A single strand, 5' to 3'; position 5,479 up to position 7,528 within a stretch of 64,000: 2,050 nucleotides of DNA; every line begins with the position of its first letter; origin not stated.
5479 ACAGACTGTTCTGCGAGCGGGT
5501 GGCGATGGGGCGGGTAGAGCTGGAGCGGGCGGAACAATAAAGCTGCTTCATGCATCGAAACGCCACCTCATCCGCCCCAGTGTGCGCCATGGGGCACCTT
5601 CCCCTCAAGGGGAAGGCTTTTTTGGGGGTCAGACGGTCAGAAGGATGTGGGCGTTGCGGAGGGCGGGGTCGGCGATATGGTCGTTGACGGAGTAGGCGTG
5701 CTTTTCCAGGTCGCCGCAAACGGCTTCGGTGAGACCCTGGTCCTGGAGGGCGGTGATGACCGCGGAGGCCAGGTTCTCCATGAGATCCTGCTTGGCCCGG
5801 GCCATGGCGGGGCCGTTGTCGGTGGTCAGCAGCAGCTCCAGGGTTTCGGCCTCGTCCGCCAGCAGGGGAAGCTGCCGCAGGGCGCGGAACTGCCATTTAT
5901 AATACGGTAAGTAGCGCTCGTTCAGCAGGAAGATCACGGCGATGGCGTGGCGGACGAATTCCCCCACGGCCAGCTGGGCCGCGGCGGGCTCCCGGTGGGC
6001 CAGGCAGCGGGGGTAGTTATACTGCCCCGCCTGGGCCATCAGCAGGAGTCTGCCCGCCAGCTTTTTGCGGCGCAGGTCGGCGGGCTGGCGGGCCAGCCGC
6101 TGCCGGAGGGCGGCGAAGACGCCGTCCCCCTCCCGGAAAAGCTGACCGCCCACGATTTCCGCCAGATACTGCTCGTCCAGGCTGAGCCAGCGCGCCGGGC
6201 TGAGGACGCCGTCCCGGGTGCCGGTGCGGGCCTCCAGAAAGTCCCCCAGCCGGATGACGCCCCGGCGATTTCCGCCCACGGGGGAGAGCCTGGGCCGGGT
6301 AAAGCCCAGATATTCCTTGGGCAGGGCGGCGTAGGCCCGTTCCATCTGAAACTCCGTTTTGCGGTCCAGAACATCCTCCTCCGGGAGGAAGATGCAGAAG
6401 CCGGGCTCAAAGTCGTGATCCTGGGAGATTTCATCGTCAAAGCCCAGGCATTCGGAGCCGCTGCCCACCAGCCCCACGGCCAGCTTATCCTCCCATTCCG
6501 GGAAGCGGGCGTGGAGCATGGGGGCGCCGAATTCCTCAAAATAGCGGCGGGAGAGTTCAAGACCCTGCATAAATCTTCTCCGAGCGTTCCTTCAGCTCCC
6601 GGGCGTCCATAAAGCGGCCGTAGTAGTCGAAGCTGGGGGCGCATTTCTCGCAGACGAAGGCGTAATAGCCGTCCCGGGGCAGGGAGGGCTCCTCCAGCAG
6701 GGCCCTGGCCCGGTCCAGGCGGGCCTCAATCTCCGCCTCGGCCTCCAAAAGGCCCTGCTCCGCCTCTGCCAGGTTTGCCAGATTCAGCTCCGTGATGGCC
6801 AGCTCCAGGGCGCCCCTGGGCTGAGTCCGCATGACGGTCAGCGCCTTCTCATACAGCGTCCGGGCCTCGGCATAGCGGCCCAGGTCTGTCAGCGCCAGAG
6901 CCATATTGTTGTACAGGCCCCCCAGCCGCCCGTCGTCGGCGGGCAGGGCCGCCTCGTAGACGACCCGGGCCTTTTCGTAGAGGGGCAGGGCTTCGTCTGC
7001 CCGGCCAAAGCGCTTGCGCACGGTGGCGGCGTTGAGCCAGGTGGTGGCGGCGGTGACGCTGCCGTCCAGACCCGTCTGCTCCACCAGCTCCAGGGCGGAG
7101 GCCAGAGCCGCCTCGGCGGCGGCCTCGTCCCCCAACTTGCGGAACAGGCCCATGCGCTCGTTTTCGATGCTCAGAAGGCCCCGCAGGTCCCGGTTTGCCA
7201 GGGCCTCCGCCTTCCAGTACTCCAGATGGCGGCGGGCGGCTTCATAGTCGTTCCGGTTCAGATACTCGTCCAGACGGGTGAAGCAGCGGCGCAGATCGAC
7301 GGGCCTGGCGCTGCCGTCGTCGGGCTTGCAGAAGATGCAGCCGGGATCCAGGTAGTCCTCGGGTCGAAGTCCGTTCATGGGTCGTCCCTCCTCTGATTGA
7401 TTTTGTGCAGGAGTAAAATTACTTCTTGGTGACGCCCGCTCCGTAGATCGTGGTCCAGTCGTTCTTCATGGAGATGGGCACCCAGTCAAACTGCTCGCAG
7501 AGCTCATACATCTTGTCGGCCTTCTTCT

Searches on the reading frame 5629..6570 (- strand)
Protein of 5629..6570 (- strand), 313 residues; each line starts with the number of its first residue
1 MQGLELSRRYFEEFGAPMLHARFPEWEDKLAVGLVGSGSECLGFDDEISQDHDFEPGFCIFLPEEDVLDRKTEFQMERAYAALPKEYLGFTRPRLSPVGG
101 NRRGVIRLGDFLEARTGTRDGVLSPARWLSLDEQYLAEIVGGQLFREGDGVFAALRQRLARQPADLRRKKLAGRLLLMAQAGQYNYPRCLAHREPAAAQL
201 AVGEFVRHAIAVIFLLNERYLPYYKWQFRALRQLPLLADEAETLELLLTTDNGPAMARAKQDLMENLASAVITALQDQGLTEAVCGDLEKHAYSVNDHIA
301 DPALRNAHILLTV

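Call 27: search_protein_families(library=pfam, proteins=[window:5629-6570:-])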
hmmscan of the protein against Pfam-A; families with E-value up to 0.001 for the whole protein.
window:5629-6570:- (313 aa): 1 family
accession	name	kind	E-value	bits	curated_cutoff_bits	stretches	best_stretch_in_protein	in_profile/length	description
PF13228.11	DUF4037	-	5.3e-31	107.8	22.1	1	128-226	1-100/101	Domain of unknown function (DUF4037)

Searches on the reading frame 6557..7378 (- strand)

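Call 27: search_protein_families(library=pfam, proteins=[window:6557-7378:-])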
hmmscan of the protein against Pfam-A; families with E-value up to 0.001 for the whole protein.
window:6557-7378:- (273 aa): 7 families
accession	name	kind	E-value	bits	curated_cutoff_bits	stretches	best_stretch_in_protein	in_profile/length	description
PF13424.12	TPR_12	-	1.6e-13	51.1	30.1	2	78-141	12-75/77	Tetratricopeptide repeat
PF13181.12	TPR_8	-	5.2e-09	36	25.7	1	155-181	3-29/34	Tetratricopeptide repeat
PF13374.12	TPR_10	-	1.6e-08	34.8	27.5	1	156-184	5-33/42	Tetratricopeptide repeat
PF00515.34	TPR_1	-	1.5e-07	31.4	27.8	1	156-181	4-29/34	Tetratricopeptide repeat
PF07719.23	TPR_2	-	3.1e-05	24.2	27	1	155-181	3-29/34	Tetratricopeptide repeat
PF13428.12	TPR_14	-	0.00038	21.3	23.5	0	158-181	6-29/44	Tetratricopeptide repeat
PF13176.12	TPR_7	-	0.00038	20.8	27.9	0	156-187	2-32/36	Tetratricopeptide repeat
